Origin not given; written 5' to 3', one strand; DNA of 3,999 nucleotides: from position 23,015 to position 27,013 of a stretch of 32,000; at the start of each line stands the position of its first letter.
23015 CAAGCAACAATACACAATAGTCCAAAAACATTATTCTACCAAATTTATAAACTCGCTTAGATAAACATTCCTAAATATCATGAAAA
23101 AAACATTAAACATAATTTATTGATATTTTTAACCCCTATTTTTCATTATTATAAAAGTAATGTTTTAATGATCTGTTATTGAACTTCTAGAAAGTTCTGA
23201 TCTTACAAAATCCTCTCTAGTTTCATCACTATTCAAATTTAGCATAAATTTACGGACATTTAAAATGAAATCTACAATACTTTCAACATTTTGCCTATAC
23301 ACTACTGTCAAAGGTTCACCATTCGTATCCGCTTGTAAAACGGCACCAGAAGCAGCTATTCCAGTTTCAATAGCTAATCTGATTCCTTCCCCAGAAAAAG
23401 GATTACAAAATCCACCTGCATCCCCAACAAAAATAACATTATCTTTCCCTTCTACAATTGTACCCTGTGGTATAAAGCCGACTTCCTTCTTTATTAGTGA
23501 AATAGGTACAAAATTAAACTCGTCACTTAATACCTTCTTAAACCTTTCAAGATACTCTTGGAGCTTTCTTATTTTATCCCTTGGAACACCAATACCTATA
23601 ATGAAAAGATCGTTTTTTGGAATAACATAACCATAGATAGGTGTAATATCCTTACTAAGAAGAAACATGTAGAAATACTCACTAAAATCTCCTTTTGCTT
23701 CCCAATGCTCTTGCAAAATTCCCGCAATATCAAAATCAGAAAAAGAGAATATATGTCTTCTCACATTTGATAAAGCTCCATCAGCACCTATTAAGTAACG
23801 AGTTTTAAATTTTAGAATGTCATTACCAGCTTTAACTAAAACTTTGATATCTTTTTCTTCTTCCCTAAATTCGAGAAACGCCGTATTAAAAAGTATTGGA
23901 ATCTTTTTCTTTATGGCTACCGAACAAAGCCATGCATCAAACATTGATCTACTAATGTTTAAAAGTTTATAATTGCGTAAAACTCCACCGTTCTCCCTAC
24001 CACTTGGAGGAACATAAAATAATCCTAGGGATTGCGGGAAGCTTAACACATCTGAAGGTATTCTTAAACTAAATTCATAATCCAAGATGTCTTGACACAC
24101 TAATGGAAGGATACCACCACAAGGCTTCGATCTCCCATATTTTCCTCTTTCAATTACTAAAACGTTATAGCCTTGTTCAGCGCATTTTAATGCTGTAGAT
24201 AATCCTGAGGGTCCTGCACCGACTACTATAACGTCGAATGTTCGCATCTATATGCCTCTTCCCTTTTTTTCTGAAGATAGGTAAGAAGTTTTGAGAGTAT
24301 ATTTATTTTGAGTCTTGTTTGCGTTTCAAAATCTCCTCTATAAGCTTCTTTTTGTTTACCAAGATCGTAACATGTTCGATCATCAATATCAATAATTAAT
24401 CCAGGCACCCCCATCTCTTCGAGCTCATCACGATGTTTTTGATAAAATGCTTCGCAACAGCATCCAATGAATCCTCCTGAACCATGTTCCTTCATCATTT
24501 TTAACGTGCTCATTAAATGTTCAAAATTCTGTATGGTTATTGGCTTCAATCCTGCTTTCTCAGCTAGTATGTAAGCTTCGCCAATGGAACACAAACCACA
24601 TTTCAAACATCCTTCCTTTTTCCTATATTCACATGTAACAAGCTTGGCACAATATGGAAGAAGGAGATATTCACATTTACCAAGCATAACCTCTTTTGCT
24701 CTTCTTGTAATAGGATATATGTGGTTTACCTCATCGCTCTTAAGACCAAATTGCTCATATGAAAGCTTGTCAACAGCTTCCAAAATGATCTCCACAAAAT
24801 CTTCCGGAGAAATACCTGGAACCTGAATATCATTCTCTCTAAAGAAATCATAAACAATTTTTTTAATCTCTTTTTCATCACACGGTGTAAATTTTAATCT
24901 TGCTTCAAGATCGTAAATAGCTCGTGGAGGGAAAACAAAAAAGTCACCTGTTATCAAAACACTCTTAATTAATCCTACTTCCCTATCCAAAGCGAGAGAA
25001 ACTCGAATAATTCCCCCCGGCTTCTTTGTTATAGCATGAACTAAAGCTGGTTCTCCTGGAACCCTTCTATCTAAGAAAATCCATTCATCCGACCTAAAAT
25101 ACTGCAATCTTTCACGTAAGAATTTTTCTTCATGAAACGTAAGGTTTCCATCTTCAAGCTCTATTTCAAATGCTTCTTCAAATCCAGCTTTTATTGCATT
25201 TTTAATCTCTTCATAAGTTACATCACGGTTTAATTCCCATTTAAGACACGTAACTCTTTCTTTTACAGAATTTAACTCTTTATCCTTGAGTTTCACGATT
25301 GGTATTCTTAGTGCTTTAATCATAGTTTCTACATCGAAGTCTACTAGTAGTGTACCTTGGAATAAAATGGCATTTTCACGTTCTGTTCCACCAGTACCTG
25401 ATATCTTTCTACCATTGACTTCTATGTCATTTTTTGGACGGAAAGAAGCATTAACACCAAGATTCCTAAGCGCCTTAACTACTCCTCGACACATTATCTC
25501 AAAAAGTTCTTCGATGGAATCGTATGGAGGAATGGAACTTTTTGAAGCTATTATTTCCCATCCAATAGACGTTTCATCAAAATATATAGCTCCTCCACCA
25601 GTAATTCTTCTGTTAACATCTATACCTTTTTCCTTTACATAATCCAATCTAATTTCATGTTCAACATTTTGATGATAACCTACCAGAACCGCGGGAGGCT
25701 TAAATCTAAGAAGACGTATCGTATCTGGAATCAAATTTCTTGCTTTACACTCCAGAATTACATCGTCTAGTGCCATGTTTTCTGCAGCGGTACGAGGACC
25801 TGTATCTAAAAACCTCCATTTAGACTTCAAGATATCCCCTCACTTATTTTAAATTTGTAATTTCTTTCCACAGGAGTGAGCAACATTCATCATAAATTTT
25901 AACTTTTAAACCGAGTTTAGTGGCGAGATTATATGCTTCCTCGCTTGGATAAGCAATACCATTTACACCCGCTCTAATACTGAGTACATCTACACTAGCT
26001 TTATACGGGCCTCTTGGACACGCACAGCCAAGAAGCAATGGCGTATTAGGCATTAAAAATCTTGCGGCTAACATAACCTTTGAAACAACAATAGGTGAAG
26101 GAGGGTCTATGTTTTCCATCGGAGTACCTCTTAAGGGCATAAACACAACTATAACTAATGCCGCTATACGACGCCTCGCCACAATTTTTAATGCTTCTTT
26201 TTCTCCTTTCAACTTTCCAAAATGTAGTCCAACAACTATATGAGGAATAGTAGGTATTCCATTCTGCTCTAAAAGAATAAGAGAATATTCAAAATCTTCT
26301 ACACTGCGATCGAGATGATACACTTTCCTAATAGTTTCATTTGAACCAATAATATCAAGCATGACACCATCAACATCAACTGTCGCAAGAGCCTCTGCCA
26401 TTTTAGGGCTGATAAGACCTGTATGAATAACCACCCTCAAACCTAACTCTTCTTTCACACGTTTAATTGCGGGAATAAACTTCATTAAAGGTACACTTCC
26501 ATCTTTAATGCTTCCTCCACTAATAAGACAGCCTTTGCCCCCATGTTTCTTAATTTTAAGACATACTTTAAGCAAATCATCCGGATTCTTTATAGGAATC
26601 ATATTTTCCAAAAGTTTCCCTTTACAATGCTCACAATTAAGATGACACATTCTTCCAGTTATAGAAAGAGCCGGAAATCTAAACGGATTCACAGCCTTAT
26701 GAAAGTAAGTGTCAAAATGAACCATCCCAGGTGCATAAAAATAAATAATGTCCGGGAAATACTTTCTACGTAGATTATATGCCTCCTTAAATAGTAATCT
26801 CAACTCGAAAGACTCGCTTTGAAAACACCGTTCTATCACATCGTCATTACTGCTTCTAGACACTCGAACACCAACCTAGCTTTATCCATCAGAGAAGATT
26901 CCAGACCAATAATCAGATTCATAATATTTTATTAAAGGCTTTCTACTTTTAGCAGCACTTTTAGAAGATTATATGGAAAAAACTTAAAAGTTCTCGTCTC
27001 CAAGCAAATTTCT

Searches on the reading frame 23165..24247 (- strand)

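Call 3: search_protein_families(library=pfam, proteins=[window:23165-24247:-], max_evalue=0.01)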
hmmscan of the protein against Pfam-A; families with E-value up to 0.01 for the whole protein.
window:23165-24247:- (360 aa): 13 families
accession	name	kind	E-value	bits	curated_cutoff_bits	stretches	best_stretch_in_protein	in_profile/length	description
PF01494.25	FAD_binding_3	-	1.9e-12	47.5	22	1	4-182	2-190/349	FAD binding domain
PF01266.30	DAO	-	3.3e-10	40.5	27.9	1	5-38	1-35/353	FAD dependent oxidoreductase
PF00890.30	FAD_binding_2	-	2.1e-08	34.2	20.4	1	5-46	1-44/414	FAD binding domain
PF07992.20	Pyr_redox_2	-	3.5e-07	30.4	26.1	1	4-37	1-31/291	Pyridine nucleotide-disulphide oxidoreductase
PF13738.12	Pyr_redox_3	-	5.5e-07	29.6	30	1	7-40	1-35/305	Pyridine nucleotide-disulphide oxidoreductase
PF13450.12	NAD_binding_8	-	3e-06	27.8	21.9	1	8-35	1-28/68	NAD(P)-binding Rossmann-like domain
PF03486.20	HI0933_like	-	3.8e-06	27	50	1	4-36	1-33/244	HI0933-like protein Rossmann domain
PF12831.13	FAD_oxidored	-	4.8e-06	26.6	27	1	5-36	1-32/416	FAD dependent oxidoreductase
PF01946.23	Thi4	-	3e-05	23.8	26.2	1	4-34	18-49/235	Thi4 family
PF05834.18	Lycopene_cycl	-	0.00052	19.6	23.4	1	5-35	1-33/380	Lycopene cyclase protein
PF01134.28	GIDA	-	0.00097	18.7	22.1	1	5-43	1-32/391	Glucose inhibited division protein A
PF00070.33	Pyr_redox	-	0.0039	18.1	22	0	6-36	2-32/82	Pyridine nucleotide-disulphide oxidoreductase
PF04820.20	Trp_halogenase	-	0.0045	16.3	21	0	5-43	1-43/458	Tryptophan halogenase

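Call 4: search_protein_families(library=ncbifam, proteins=[window:23165-24247:-], max_evalue=0.01)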
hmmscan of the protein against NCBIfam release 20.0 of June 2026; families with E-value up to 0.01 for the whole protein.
window:23165-24247:- (360 aa): 130 families (the best 25 are shown)
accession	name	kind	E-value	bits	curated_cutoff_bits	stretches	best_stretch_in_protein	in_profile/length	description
TIGR02032.1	GG-red-SF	subfamily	6.2e-44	150.9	158.8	1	4-302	1-296/297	geranylgeranyl reductase family protein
NF008519.0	PRK11445.1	equivalog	2e-41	142.4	303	1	1-324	1-318/355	FAD-binding protein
TIGR02023.1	BchP-ChlP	subfamily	9.9e-31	107.1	343.3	1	5-348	2-346/388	geranylgeranyl diphosphate reductase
TIGR02028.1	ChlP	equivalog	1.6e-17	63.4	505.3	1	6-311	3-312/398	geranylgeranyl reductase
NF041080.1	DGGGPL_reductase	equivalog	1.2e-14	54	580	1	3-312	1-320/447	digeranylgeranylglycerophospholipid reductase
NF045655.1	MkRedMenJ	equivalog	4.5e-14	52.2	700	2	4-47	5-49/406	menaquinone reductase MenJ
NF004780.0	PRK06126.1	subfamily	8e-14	50.8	445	2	3-41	8-46/552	hypothetical protein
NF038171.1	maturase_LodB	equivalog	1.1e-13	51.1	400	2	5-41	1-38/361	lysine-epsilon-oxidase maturase LodB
NF049967.1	QhpG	equivalog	6.8e-12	45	240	1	6-36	1-31/423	flavin-dependent monooxygenase QhpG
NF005313.0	PRK06847.1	subfamily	1.1e-11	44.3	372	2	96-168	102-171/375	hypothetical protein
NF006002.0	PRK08132.1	subfamily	1.1e-11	43.9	416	2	4-34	26-56/552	FAD-dependent oxidoreductase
NF004829.0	PRK06183.1-3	subfamily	1.5e-11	43.8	390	1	2-35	7-40/520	bifunctional 3-(3-hydroxy-phenyl)propionate/3-hydroxycinnamic acid hydroxylase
NF053548.1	violacein_VioC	equivalog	8e-11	41.7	760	1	94-166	104-175/429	NADP-dependent violacein biosynthesis oxygenase VioC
NF006593.0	PRK09126.1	equivalog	1.4e-10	40.6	420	1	2-34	3-35/393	5-demethoxyubiquinol-8 5-hydroxylase UbiM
NF041160.1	DGGPL_Thplmales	equivalog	2.4e-10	39.9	780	1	1-303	1-310/396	digeranylgeranylglycerophospholipid reductase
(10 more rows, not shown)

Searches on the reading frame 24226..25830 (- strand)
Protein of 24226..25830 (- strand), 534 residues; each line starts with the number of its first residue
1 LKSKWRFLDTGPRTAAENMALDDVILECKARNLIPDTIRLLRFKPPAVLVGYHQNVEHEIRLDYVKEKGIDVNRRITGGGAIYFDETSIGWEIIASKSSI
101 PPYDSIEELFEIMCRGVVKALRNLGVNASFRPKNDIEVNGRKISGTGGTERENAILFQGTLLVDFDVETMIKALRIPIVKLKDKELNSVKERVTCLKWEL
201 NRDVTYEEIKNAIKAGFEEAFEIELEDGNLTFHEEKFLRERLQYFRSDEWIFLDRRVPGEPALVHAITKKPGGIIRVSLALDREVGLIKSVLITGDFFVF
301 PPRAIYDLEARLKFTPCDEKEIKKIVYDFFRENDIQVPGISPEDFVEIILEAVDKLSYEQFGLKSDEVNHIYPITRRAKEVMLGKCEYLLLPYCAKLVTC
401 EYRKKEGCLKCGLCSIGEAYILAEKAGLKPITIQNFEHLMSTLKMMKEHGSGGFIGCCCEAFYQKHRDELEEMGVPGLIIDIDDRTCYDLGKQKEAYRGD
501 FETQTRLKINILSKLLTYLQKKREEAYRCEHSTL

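Call 3: search_protein_families(library=pfam, proteins=[window:24226-25830:-], max_evalue=0.01)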
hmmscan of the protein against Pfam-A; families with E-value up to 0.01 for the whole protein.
window:24226-25830:- (534 aa): 4 families
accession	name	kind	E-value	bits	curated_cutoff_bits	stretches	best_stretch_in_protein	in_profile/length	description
PF21948.1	LplA-B_cat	-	2.6e-52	178.1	27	1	15-217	2-199/200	Lipoyl protein ligase A/B catalytic domain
PF01976.22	DUF116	-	2.5e-09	37.2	25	1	386-489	40-143/155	Protein of unknown function DUF116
PF10437.14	Lip_prot_lig_C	-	7.8e-08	32.6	24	1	272-349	14-85/85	Bacterial lipoate protein ligase C-terminus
PF03099.24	BPL_LplA_LipB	-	1.2e-06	28.9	21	1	54-166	10-133/133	Biotin/lipoate A/B protein ligase family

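Call 4: search_protein_families(library=ncbifam, proteins=[window:24226-25830:-], max_evalue=0.01)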
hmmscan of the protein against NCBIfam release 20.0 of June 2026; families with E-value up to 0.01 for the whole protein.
window:24226-25830:- (534 aa): 6 families
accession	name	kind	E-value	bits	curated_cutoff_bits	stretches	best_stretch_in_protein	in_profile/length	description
TIGR00545.2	lipoyltrans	equivalog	3.1e-55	187.4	280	1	13-349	9-327/328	lipoate--protein ligase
NF053750.1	LplA_large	exception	3e-44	151.3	480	1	18-250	13-244/248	lipoate-protein ligase large subunit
NF053751.1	LplAB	exception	5.9e-40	137.3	550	2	4-251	99-344/348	lipoate-protein ligase LplAB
NF053790.1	LplA_LipA_fuse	exception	1.4e-36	126.2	800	1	40-351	36-326/606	bifunctional lipoate--protein ligase/lipoyl synthase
NF053749.1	LplB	equivalog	8.6e-16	57.9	65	1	269-352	4-85/86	lipoate-protein ligase small subunit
NF006206.0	PRK08330.1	equivalog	0.0048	16.3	311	1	111-156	82-128/243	biotin--protein ligase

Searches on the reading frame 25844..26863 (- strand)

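Call 3: search_protein_families(library=pfam, proteins=[window:25844-26863:-], max_evalue=0.01)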
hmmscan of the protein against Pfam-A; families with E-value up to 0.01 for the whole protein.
window:25844-26863:- (339 aa): 2 families
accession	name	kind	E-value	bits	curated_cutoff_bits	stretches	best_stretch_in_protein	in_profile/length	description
PF04055.27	Radical_SAM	-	9e-11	42.7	29.5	1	68-213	2-151/166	Radical SAM superfamily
PF06968.18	BATS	-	0.0024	18.5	22.2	1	240-305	4-63/88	Biotin and Thiamin Synthesis associated domain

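Call 4: search_protein_families(library=ncbifam, proteins=[window:25844-26863:-], max_evalue=0.01)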
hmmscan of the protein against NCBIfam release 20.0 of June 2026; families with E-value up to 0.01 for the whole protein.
window:25844-26863:- (339 aa): 6 families
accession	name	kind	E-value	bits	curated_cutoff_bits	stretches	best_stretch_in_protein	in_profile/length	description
NF053742.1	LipS1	equivalog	1.2e-72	244.7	230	1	60-328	4-268/268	LipS1 family lipoyl synthase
TIGR00433.2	bioB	equivalog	2.1e-09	37.1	225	1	69-304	47-282/307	biotin synthase BioB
TIGR02495.1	NrdG2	equivalog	7.8e-08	31.9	131.15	1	71-205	24-157/193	anaerobic ribonucleoside-triphosphate reductase activating protein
TIGR03957.1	rSAM_HmdB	equivalog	2.5e-06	26.9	320.9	1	128-275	106-254/317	5,10-methenyltetrahydromethanopterin hydrogenase cofactor biosynthesis protein HmdB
TIGR03910.1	pyrrolys_PylB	equivalog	2.8e-06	26.5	348.2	1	126-274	124-271/347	methylornithine synthase PylB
TIGR04317.1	W_rSAM_matur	equivalog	0.0054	15.9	380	1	71-217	12-158/349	tungsten cofactor oxidoreductase radical SAM maturase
